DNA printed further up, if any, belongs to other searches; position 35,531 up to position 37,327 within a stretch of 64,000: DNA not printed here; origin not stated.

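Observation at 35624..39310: kaiC-kaiB-hybrid histidine kinase cluster (KaiA-less timing/signalling module)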

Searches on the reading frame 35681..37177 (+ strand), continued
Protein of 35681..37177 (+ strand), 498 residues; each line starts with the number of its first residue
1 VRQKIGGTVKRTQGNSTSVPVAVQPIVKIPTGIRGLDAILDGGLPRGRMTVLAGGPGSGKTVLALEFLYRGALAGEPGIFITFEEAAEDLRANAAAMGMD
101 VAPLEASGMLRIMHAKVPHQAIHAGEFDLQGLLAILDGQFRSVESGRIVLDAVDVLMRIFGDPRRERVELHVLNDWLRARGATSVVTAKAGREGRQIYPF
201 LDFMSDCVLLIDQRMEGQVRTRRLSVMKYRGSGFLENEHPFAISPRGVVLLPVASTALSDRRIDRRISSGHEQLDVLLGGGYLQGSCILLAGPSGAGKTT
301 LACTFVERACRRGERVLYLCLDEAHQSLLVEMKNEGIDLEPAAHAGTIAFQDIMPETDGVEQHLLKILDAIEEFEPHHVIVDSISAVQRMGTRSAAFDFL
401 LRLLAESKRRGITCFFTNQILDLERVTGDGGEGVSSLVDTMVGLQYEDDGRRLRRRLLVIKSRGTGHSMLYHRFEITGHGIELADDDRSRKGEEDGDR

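Call 18: search_solved_structures(query=window:35705-37177:+, show_alignments=3, max_evalue=1e-10)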
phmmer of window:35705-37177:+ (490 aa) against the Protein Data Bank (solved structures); distinct sequences matched with E-value up to 1e-10: 47.
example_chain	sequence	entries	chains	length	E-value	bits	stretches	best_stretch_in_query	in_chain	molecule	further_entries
8db3_A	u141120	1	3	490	4e-92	313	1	18-477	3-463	Circadian clock protein KaiC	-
8dba_A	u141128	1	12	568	5.9e-92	312.5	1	18-477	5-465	Circadian clock protein KaiC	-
8zn5_B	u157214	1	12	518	1.1e-91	311.5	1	18-480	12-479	KaiC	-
8fwi_A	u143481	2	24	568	7.8e-91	308.7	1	18-477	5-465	Circadian clock protein KaiC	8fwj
8zn6_F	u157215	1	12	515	1.1e-80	275.3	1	18-481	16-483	KaiC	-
8zn7_D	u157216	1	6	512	8.7e-78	265.7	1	17-478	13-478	KaiC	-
7dy1_A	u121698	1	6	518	2.1e-77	264.4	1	16-484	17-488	Circadian clock protein kinase KaiC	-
4o0m_A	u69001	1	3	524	2.2e-77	264.4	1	16-484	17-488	Circadian clock protein kinase KaiC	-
5jwq_A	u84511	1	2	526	7.5e-77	262.6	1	16-484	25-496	Circadian clock protein kinase KaiC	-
8jon_A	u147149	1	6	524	1.3e-76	261.9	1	4-481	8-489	Circadian clock oscillator protein KaiC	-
4ijm_A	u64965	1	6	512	9e-76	259.1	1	16-481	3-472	Circadian clock protein kinase KaiC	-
3k0e_A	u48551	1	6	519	1e-75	258.9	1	16-481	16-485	Circadian clock protein kinase KaiC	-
3k0f_A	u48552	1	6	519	1.1e-75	258.8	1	16-481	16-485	Circadian clock protein kinase KaiC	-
1u9i_A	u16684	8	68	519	1.4e-75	258.5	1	16-481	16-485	KaiC | Circadian clock protein kinase kaiC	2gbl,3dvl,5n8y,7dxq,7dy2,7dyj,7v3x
3jzm_A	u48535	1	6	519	1.4e-75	258.5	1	16-481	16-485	Circadian clock protein kinase kaiC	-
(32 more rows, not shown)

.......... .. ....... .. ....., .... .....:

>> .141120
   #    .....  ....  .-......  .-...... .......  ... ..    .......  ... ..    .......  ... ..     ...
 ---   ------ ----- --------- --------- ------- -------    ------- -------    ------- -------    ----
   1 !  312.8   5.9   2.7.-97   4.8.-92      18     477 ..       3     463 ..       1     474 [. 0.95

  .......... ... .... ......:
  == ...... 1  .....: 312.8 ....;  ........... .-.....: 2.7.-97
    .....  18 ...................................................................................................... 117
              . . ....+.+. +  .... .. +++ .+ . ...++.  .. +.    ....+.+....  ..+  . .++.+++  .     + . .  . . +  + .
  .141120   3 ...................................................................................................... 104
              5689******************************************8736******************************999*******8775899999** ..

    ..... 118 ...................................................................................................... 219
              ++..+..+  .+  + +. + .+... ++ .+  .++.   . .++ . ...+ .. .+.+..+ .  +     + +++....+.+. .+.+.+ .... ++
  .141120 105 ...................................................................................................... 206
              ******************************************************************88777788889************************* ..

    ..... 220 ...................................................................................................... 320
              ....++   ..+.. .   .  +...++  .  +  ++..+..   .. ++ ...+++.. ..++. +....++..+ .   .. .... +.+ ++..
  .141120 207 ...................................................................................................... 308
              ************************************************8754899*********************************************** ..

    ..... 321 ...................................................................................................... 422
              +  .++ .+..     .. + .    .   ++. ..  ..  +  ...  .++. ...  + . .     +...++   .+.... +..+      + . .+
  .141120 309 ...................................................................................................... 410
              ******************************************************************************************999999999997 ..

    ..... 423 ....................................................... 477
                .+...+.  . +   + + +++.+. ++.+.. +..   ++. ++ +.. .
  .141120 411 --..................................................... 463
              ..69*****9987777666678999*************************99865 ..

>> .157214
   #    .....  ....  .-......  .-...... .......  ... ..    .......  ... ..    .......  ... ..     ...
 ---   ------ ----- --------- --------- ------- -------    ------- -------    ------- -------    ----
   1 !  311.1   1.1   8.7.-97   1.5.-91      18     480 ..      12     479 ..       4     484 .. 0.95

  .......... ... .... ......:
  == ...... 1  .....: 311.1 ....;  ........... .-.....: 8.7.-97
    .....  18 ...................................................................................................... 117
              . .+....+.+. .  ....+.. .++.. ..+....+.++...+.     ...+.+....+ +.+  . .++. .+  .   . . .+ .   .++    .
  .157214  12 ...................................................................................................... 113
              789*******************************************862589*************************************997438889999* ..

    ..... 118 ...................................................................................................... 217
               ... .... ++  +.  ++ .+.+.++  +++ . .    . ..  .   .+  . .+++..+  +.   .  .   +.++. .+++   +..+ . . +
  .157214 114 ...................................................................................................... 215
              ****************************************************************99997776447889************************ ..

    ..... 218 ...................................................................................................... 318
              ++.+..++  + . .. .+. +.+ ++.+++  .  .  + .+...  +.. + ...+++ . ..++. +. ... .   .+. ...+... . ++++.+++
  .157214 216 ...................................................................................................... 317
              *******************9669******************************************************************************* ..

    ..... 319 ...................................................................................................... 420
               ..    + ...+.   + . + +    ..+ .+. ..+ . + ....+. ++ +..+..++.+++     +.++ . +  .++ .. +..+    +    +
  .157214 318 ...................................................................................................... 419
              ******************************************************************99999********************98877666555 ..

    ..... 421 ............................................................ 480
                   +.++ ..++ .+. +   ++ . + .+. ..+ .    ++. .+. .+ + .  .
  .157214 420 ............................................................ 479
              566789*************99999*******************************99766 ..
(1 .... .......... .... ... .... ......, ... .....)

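Call 32: find_encoding_contigs(protein=P0011, flank=6000, max_places=1)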
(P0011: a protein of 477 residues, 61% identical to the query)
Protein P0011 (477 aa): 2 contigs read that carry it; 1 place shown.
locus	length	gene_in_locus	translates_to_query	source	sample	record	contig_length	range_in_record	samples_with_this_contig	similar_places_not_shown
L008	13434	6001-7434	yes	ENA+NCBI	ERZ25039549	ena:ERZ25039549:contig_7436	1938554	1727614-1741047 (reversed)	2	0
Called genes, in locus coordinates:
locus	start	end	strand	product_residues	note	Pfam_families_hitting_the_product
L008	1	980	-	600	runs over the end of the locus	-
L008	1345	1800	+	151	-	-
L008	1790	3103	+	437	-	PF00037:Fer4 (weak), PF12797:Fer4_2 (weak), PF12838:Fer4_7, PF13183:Fer4_8 (weak), PF13247:Fer4_11, PF13237:Fer4_10, PF00037:Fer4, PF12797:Fer4_2 (weak), +5 more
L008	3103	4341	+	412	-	PF03916:NrfD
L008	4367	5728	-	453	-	PF01235:Na_Ala_symp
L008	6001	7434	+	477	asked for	PF06745:ATPase, PF13481:AAA_25 (weak), PF23442:DUF7125 (weak), PF13481:AAA_25, PF06745:ATPase, PF13191:AAA_16 (weak), PF23442:DUF7125 (weak), PF01695:IstB_IS21 (weak), +11 more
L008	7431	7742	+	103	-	PF07689:KaiB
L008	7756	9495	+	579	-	PF08447:PAS_3, PF07730:HisKA_3, PF02518:HATPase_c, PF00072:Response_reg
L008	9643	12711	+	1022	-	PF03065:Glyco_hydro_57, PF23166:Ig_N_CWD1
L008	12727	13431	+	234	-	-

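Call 33: find_encoding_contigs(protein=P0006, flank=6000, max_places=1)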
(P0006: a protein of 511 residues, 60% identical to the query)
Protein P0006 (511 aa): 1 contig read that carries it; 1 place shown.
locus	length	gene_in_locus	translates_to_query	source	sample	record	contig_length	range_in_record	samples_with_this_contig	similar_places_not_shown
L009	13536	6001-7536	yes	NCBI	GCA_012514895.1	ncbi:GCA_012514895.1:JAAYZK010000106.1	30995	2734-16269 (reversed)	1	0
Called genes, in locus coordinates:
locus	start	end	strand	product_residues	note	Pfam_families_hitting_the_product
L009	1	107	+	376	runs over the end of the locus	PF01479:S4, PF00849:PseudoU_synth_2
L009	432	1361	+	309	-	PF10370:Rv2993c-like_N (faint), PF01557:FAA_hydrolase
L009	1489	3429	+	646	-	PF00005:ABC_tran, PF13191:AAA_16 (faint), PF13476:AAA_23 (faint), PF13555:AAA_29 (faint), PF02463:SMC_N (faint), PF12848:ABC_tran_Xtn, PF00005:ABC_tran, PF16326:ABC_tran_CTD, +5 more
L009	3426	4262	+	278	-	-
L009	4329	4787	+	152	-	PF13527:Acetyltransf_9 (faint), PF00583:Acetyltransf_1, PF13508:Acetyltransf_7, PF13673:Acetyltransf_10, PF08445:FR47 (weak)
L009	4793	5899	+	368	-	PF02746:MR_MLE_N, PF26685:DUF8230_C, PF13378:MR_MLE_C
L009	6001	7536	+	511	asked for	PF00154:RecA_N (faint), PF03796:DnaB_C (faint), PF06745:ATPase, PF13191:AAA_16 (faint), PF13481:AAA_25 (weak), PF13481:AAA_25, PF06745:ATPase, PF01695:IstB_IS21 (weak), +6 more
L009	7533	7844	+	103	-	PF07689:KaiB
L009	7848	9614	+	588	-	PF00989:PAS (weak), PF13426:PAS_9, PF08447:PAS_3, PF08448:PAS_4, PF07730:HisKA_3, PF13581:HATPase_c_2 (weak), PF02518:HATPase_c, PF00072:Response_reg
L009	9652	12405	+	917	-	-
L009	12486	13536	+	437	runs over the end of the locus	PF00884:Sulfatase, PF01663:Phosphodiest, PF16347:SGSH_C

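Call 34: find_encoding_contigs(protein=P0008, flank=6000, max_places=1)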
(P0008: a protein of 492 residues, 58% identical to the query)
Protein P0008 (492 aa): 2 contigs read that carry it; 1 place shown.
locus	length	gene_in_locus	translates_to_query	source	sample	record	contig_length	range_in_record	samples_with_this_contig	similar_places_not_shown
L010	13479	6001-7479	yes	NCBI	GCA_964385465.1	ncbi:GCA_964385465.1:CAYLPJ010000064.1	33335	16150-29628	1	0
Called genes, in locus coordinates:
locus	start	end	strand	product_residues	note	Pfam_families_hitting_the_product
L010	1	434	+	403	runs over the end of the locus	PF00722:Glyco_hydro_16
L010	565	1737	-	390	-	PF01408:GFO_IDH_MocA, PF22725:GFO_IDH_MocA_C3, PF02894:GFO_IDH_MocA_C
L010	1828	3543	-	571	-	PF00989:PAS, PF08448:PAS_4, PF13188:PAS_8 (weak), PF13426:PAS_9, PF08447:PAS_3 (faint), PF00512:HisKA (weak), PF02518:HATPase_c, PF00072:Response_reg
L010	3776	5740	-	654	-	PF12799:LRR_4 (faint)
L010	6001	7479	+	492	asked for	PF06745:ATPase, PF13481:AAA_25, PF23442:DUF7125, PF00154:RecA_N (weak), PF06745:ATPase, PF13481:AAA_25, PF23442:DUF7125 (weak), PF01695:IstB_IS21, +9 more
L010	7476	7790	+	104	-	PF07689:KaiB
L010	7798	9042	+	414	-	PF00989:PAS, PF08447:PAS_3, PF08448:PAS_4 (weak), PF07730:HisKA_3, PF13581:HATPase_c_2 (weak), PF02518:HATPase_c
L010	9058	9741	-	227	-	-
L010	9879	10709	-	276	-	PF04391:DUF533 (faint), PF05099:TerB (faint)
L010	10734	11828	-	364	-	PF00248:Aldo_ket_red, PF13187:Fer4_9 (weak)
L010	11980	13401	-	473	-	-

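Call 35: find_encoding_contigs(protein=P0005, flank=6000, max_places=1)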
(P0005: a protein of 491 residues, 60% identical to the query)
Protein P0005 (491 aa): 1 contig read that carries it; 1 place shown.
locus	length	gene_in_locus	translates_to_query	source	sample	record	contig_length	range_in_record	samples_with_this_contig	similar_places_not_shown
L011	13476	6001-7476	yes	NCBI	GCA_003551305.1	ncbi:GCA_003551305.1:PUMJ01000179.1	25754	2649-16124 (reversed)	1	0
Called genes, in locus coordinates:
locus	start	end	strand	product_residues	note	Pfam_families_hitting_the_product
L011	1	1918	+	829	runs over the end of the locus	PF02837:Glyco_hydro_2_N, PF22666:Glyco_hydro_2_N2, PF00703:Glyco_hydro_2, PF02836:Glyco_hydro_2_C (weak), PF17786:Mannosidase_ig (weak), PF17753:Ig_mannosidase (weak)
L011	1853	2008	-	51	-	-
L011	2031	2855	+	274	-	PF00246:Peptidase_M14, PF24827:AstE_AspA_cat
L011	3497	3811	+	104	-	PF01909:NTP_transf_2, PF18765:Polbeta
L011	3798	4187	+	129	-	PF01934:HepT-like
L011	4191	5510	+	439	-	PF00239:Resolvase, PF07508:Recombinase, PF13408:Zn_ribbon_recom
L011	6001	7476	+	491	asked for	PF00154:RecA_N (faint), PF06068:TIP49 (faint), PF03796:DnaB_C (faint), PF06745:ATPase, PF13481:AAA_25, PF23442:DUF7125 (weak), PF06745:ATPase, PF13481:AAA_25, +7 more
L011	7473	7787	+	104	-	PF07689:KaiB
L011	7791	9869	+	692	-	PF00989:PAS (faint), PF08447:PAS_3, PF08448:PAS_4 (weak), PF13426:PAS_9 (faint), PF08447:PAS_3, PF07730:HisKA_3, PF02518:HATPase_c, PF00072:Response_reg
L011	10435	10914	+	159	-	PF11149:DUF2924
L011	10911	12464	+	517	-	PF00239:Resolvase, PF07508:Recombinase, PF13408:Zn_ribbon_recom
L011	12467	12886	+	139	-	-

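Call 36: find_encoding_contigs(protein=P0020, flank=6000, max_places=1)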
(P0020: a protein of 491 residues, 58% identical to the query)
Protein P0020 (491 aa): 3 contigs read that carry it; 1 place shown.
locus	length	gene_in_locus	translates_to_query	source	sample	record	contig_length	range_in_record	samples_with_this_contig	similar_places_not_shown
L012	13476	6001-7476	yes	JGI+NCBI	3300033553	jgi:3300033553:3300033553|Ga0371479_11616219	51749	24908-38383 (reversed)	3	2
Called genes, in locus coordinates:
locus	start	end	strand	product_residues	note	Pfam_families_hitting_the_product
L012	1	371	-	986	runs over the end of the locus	PF05567:T4P_PilY1 (weak)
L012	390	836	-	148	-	PF14341:PilX_N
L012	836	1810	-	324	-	PF07963:N_methyl (weak), PF16074:PilW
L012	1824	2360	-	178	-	PF07963:N_methyl (weak), PF22150:Tt1218-like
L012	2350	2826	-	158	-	PF07963:N_methyl, PF12019:GspH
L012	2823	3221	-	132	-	PF07963:N_methyl, PF16732:ComP_DUS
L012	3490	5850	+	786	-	PF00989:PAS (faint), PF08448:PAS_4 (weak), PF08447:PAS_3, PF07730:HisKA_3 (weak), PF02518:HATPase_c, PF00072:Response_reg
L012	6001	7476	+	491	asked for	PF13481:AAA_25, PF06745:ATPase, PF13481:AAA_25, PF03796:DnaB_C (weak), PF06745:ATPase, PF23442:DUF7125 (weak), PF01695:IstB_IS21 (weak), PF13191:AAA_16 (weak), +12 more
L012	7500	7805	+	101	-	PF07689:KaiB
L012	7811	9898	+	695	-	PF08447:PAS_3, PF00989:PAS (weak), PF08448:PAS_4, PF13426:PAS_9, PF08447:PAS_3, PF07730:HisKA_3, PF02518:HATPase_c, PF00072:Response_reg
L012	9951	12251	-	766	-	PF13191:AAA_16, PF13245:AAA_19 (weak), PF13401:AAA_22, PF13604:AAA_30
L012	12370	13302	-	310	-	PF00989:PAS, PF13188:PAS_8, PF08448:PAS_4, PF13426:PAS_9, PF08447:PAS_3, PF00990:GGDEF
